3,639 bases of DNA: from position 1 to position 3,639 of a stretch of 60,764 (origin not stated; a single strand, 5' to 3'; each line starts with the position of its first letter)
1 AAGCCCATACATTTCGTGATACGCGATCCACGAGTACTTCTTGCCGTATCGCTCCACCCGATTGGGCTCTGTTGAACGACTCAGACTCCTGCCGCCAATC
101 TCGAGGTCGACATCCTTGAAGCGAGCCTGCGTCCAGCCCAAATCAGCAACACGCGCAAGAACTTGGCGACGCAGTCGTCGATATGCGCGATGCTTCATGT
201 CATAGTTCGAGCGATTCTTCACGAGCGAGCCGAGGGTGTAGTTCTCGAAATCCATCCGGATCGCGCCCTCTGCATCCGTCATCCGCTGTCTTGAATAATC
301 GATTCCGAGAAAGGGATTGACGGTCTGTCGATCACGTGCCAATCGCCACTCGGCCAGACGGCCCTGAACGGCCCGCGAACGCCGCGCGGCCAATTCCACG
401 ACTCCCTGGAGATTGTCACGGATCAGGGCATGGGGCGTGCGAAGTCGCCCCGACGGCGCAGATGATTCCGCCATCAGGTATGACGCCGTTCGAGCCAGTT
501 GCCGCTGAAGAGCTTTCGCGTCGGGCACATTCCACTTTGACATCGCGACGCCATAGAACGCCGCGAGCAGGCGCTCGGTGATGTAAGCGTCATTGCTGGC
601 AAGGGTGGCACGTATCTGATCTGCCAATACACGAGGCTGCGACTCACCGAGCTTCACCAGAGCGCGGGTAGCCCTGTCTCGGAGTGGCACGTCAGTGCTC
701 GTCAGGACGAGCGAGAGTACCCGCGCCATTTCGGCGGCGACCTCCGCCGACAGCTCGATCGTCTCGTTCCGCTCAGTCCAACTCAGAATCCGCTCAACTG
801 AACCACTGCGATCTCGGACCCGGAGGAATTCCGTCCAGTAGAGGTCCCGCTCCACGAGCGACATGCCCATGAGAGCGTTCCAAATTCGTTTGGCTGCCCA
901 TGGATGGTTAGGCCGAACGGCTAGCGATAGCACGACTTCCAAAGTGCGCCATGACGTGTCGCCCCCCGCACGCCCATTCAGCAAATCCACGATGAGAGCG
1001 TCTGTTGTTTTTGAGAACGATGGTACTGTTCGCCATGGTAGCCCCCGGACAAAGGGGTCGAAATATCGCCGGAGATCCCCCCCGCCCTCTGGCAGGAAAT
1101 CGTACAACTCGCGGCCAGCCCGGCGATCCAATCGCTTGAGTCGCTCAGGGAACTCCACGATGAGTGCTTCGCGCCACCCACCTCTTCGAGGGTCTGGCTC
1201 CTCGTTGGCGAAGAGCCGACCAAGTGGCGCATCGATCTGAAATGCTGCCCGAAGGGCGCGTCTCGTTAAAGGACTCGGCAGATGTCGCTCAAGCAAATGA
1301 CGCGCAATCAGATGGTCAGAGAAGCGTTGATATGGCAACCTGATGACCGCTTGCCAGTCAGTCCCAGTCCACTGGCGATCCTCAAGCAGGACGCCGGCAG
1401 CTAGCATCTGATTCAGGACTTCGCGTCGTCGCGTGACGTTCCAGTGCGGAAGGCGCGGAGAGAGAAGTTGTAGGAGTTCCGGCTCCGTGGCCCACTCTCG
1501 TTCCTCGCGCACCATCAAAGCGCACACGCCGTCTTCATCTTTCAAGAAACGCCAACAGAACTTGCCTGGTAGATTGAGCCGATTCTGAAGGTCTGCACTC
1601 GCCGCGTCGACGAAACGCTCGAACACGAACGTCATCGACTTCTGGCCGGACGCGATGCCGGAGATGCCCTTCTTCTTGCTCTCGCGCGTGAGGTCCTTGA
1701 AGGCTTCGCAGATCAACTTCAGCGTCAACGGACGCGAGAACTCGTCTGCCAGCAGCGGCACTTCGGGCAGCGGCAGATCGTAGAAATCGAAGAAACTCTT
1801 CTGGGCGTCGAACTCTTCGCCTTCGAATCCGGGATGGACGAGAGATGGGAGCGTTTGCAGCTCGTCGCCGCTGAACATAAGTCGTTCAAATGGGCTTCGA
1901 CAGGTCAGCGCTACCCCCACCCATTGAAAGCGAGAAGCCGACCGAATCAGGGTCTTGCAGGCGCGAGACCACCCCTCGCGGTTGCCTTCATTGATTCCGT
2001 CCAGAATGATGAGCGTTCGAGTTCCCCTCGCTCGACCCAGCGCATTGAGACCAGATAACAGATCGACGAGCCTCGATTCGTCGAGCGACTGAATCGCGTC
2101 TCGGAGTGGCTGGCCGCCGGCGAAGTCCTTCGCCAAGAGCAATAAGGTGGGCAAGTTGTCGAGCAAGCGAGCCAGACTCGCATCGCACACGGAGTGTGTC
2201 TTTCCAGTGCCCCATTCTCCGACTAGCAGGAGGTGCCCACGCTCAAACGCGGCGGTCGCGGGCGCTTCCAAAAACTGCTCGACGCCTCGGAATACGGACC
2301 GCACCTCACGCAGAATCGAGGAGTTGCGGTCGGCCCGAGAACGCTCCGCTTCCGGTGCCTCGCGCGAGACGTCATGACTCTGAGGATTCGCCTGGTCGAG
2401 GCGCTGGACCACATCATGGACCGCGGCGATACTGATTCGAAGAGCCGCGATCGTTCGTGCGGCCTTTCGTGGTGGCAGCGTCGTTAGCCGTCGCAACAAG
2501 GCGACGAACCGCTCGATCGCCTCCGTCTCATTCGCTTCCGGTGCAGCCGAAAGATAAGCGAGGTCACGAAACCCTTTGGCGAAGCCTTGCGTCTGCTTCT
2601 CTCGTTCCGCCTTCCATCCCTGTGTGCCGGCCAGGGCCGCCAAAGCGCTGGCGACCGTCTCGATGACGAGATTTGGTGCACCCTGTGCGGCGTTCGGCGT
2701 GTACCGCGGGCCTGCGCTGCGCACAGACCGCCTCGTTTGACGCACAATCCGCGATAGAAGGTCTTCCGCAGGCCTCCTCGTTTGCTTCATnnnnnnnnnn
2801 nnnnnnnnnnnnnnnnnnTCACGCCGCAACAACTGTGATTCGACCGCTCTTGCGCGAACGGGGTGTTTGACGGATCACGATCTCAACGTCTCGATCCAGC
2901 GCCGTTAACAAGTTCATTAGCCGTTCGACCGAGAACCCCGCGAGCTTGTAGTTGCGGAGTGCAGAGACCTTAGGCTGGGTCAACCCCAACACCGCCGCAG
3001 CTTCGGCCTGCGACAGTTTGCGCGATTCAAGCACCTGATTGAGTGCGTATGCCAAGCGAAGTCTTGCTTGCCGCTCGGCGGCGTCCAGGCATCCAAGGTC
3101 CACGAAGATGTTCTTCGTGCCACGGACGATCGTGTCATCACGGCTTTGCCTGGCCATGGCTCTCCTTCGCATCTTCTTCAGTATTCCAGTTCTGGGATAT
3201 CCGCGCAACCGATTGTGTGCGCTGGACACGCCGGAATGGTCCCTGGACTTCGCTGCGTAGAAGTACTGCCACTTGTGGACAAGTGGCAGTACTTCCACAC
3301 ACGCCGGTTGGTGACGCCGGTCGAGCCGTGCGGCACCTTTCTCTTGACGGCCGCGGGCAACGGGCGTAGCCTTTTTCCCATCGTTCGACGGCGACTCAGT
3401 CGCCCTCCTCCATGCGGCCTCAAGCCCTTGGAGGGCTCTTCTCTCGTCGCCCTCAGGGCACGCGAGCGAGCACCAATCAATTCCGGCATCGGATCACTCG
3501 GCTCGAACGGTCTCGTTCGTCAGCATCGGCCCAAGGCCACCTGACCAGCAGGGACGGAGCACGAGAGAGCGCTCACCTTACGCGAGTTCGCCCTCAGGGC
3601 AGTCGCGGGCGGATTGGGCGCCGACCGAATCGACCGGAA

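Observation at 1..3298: Large NACHT-like STAND NTPase (missed by the ORF track) with an upstream XRE regulator on a mobile island: candidate anti-phage / conflict system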

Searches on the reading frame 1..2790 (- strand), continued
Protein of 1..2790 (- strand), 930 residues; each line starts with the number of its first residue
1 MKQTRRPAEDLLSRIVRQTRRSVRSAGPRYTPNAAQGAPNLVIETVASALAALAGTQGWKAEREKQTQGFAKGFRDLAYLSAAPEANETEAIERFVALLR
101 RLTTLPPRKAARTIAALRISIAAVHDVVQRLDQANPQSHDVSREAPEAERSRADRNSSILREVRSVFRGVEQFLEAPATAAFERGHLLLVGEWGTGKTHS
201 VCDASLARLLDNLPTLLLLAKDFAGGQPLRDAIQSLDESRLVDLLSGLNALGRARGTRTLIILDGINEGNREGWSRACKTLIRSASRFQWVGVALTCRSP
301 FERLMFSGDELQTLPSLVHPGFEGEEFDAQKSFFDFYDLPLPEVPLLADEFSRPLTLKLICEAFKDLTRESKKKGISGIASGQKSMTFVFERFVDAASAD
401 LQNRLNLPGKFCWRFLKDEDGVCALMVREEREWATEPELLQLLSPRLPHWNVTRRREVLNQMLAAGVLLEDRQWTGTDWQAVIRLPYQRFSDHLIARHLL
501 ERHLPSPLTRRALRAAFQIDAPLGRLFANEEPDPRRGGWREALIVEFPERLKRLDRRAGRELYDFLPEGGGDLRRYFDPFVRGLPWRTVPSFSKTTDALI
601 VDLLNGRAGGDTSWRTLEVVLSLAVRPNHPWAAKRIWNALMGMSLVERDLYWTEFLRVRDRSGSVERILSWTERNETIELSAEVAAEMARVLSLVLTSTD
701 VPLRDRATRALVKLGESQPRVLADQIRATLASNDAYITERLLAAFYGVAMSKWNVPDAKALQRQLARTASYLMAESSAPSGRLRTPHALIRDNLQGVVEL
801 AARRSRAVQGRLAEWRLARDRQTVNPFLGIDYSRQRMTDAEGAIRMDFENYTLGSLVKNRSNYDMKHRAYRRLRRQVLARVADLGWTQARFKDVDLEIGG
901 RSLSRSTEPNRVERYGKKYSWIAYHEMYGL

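Call 99: search_dna_similar(query=window:1-2790:-, collection=plasmids, mode=protein, max_rows=15)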
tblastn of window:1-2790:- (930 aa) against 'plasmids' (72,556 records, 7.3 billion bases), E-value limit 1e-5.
Records with a match: 78; places in all: 78; records where one place covers at least 80% of the query: 10.
Best place of each record, by identity: <60% 78.
By first word of the organism name: Burkholderia 38; Vibrio 16; Streptomyces 3; Moraxella 3; Bacillus 3; Acetobacter 2; Halobacterium 1; Rhodothermus 1; Synechococcus 1; Azonexus 1; and 9 more.
By predicted mobility (MOB-suite, as given by PLSDB): non-mobilizable 49; conjugative 24; mobilizable 5.
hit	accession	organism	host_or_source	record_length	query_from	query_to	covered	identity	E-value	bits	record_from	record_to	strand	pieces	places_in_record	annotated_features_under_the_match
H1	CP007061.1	Halobacterium sp. DL1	-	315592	13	927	98%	26.7%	7e-69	258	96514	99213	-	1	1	none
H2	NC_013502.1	Rhodothermus marinus DSM 4252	-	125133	22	855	90%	26.3%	1e-59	230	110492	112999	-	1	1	avs2: AVAST type 2 anti-phage system protein Avs2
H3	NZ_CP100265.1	Burkholderia glumae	cell culture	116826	13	930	99%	23.4%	1e-22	112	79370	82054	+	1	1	ATP-binding protein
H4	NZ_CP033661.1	Burkholderia glumae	bacterial cell,diseased rice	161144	13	930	99%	23.4%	1e-22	112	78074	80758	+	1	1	ATP-binding protein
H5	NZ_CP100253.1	Burkholderia glumae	cell culture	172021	13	930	99%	23.4%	1e-22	112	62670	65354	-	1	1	ATP-binding protein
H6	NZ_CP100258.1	Burkholderia glumae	cell culture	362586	13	930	99%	23.4%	1e-22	112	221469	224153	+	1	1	ATP-binding protein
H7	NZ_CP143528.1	Synechococcus elongatus PCC 11801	Pure axenic culture,Powai Lake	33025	244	930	74%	29.1%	4e-37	159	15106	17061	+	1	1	ATP-binding protein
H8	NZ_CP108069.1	Streptomyces sp. NBC_00272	-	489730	12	748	79%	27.0%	2e-34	151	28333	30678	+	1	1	hypothetical protein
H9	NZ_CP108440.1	Streptomyces sp. NBC_01278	-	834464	12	748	79%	27.0%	2e-34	151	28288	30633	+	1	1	hypothetical protein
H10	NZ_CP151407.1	Azonexus hydrophilus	metagenomic assembly,groundwater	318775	24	750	78%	26.6%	4e-26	124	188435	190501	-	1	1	hypothetical protein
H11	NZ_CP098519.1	Haloplanus sp. HW8-1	cell culture,salt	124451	160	927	83%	24.7%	9e-47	190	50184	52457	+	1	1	HNH endonuclease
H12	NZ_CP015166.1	Acetobacter ascendens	single cell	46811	160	805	69%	28.9%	1e-39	167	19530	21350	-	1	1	ATP-binding protein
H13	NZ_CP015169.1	Acetobacter ascendens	single cell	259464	160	805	69%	28.9%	2e-39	167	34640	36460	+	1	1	ATP-binding protein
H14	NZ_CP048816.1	Caulobacter rhizosphaerae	cell culture,soil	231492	152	801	70%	27.8%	6e-26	123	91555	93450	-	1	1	hypothetical protein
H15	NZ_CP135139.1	Moraxella sp. DOX410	sediment soil,sediment soil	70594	17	761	80%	24.2%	1e-40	171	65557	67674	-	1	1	ATP-binding protein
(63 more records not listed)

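Call 100: search_dna_similar(query=window:1-2790:-, collection=phages, mode=protein, max_rows=10)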
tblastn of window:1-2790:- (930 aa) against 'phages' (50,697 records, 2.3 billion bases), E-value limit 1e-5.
Records with a match: 1; places in all: 2; records where one place covers at least 80% of the query: 0.
Best place of each record, by identity: <60% 1.
By first word of the organism name: Staphylococcus 1.
By host as written in the record: methicillin-resistant Staphylococcus aureus spa type t127 1.
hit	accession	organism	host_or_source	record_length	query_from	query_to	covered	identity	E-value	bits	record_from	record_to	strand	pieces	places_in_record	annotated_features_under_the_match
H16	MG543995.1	Staphylococcus phage UPMK_1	methicillin-resistant Staphylococcus ...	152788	487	927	47%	23.2%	2e-19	100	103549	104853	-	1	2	hypothetical protein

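Call 101: get_annotated_region(hit=H2, flank=4000)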
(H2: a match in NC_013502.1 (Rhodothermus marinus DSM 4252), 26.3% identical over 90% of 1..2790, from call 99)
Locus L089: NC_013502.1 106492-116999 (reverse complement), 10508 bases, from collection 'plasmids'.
description: Rhodothermus marinus DSM 4252 plasmid pRMAR01, complete sequence
organism: Rhodothermus marinus DSM 4252 (NCBI taxid 518766)
taxonomy: Bacteria; Rhodothermota; Rhodothermia; Rhodothermales; Rhodothermaceae; Rhodothermus; Rhodothermus marinus; Rhodothermus marinus DSM 4252
host: -; source: -; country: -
typing (MOB-suite, as given by PLSDB): non-mobilizable; replicon rep_cluster_1386
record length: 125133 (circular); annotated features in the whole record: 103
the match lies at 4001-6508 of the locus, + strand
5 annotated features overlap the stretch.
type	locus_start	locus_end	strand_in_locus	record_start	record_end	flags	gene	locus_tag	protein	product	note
CDS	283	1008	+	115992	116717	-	-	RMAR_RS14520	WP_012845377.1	hypothetical protein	-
CDS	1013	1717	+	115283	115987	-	-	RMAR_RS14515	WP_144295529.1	hypothetical protein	-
CDS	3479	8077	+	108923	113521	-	avs2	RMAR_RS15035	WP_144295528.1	AVAST type 2 anti-phage system protein Avs2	-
CDS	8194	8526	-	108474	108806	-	-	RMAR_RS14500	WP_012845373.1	hypothetical protein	-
CDS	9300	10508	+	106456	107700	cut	-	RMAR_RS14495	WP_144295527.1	hypothetical protein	-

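Call 102: get_annotated_region(hit=H3, flank=6000)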
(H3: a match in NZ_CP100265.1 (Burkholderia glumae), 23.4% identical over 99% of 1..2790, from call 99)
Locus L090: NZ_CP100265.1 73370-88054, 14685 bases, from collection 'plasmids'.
description: Burkholderia glumae strain BGR79S plasmid p79s2p, complete sequence
organism: Burkholderia glumae (NCBI taxid 337)
taxonomy: Bacteria; Pseudomonadota; Betaproteobacteria; Burkholderiales; Burkholderiaceae; Burkholderia; Burkholderia glumae
host: -; source: cell culture; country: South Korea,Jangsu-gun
typing (MOB-suite, as given by PLSDB): conjugative; relaxase MOBF; mating-pair formation MPF_F
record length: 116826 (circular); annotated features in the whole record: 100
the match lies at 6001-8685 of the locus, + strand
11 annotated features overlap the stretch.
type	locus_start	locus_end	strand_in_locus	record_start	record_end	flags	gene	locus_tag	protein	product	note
CDS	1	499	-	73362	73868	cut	-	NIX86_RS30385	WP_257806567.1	hypothetical protein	-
CDS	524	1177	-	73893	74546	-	-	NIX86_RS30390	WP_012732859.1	DNA methyltransferase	-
CDS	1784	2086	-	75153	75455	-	-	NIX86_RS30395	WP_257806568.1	hypothetical protein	-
CDS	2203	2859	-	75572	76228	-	-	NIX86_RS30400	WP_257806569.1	LPD29 domain-containing protein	-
CDS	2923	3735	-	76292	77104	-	-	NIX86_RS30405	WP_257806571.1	DUF932 domain-containing protein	-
CDS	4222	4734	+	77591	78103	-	-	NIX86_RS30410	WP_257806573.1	hypothetical protein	-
CDS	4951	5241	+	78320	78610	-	-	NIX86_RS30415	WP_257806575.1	hypothetical protein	-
CDS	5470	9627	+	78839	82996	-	-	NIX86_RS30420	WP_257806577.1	ATP-binding protein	-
CDS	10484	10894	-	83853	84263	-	-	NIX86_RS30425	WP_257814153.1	hypothetical protein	-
CDS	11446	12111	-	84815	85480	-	gmtX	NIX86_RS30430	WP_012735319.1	gamma-mobile-trio protein GmtX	-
CDS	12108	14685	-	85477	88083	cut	-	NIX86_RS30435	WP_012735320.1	VPA1269 family protein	-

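Call 103: get_annotated_region(hit=H1, flank=6000)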
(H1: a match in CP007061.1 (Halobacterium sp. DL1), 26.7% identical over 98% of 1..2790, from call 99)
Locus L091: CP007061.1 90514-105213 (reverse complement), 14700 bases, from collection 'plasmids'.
description: Halobacterium sp. DL1 plasmid, complete sequence
organism: Halobacterium sp. DL1 (NCBI taxid 751944)
taxonomy: Archaea; Euryarchaeota; Halobacteria; Halobacteriales; Halobacteriaceae; Halobacterium; Halobacterium sp. DL1
host: -; source: -; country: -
typing (MOB-suite, as given by PLSDB): non-mobilizable; mating-pair formation MPF_T
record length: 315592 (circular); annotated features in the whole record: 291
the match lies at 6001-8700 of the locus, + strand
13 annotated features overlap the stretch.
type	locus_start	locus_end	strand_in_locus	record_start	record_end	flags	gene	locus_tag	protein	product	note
CDS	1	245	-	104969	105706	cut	-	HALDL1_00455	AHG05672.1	hypothetical protein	-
CDS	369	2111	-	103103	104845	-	-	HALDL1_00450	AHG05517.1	hypothetical protein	-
CDS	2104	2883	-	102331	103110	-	-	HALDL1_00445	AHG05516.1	daunorubicin ABC transporter ATPase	-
CDS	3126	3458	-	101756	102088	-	-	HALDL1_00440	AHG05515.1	hypothetical protein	-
CDS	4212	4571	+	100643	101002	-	-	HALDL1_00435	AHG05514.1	hypothetical protein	-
CDS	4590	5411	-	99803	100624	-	-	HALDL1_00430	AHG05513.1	transposase IS4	-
CDS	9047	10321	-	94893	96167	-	-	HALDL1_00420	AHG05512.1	transposase ISH8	-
CDS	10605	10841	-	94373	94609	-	-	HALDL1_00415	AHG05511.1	hypothetical protein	-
CDS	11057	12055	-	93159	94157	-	-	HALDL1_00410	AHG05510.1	hypothetical protein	-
CDS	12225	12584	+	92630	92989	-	-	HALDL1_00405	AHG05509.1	hypothetical protein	-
CDS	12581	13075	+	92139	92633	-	-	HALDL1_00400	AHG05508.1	hypothetical protein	-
CDS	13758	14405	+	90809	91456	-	-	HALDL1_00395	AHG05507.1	cell division control protein Cdc6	-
CDS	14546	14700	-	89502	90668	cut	-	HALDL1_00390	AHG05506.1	transposase ISH3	-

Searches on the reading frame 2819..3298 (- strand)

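Call 6: search_protein_families(library=pfam, proteins=[window:2819-3298:-], max_evalue=1)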
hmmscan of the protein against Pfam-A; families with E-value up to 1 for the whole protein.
window:2819-3298:- (159 aa): 6 families
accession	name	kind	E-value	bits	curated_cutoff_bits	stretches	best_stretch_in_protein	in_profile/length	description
PF13744.12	HTH_37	-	1e-26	93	27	1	64-143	1-80/80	Helix-turn-helix domain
PF01381.28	HTH_3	-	0.00065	20.1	23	1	88-139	3-53/55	Helix-turn-helix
PF13443.12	HTH_26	-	0.0014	19.2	22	1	86-135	2-51/63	Cro/C1-type HTH DNA-binding domain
PF04545.22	Sigma70_r4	-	0.06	13.3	24.1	1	68-114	2-40/50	Sigma-70, region 4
PF00126.33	HTH_1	-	0.073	13.5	26.6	1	87-113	8-32/60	Bacterial regulatory helix-turn-helix protein, lysR family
PF03683.19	UPF0175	-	0.24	11.5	27.9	1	72-108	12-47/75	Uncharacterised protein family (UPF0175)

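Call 7: search_protein_families(library=padloc, proteins=[window:2819-3298:-], max_evalue=1)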
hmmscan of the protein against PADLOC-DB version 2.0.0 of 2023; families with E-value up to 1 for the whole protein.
window:2819-3298:- (159 aa): 1 family
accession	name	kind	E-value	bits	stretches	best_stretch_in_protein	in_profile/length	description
PDLC04142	capH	-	0.011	14.8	1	82-149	7-73/103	capH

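Call 8: search_protein_families(library=ncbifam, proteins=[window:2819-3298:-], max_evalue=1)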
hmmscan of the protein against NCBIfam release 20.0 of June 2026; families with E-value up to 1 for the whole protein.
window:2819-3298:- (159 aa): 0 families

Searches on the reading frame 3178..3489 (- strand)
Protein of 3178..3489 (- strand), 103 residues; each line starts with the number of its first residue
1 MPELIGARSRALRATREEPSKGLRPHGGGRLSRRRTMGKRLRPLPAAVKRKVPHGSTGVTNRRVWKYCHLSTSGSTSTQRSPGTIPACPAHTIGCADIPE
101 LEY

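Call 78: search_protein_families(library=pfam, proteins=[window:3178-3489:-], max_evalue=0.01)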
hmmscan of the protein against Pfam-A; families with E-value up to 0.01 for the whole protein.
window:3178-3489:- (103 aa): 0 families
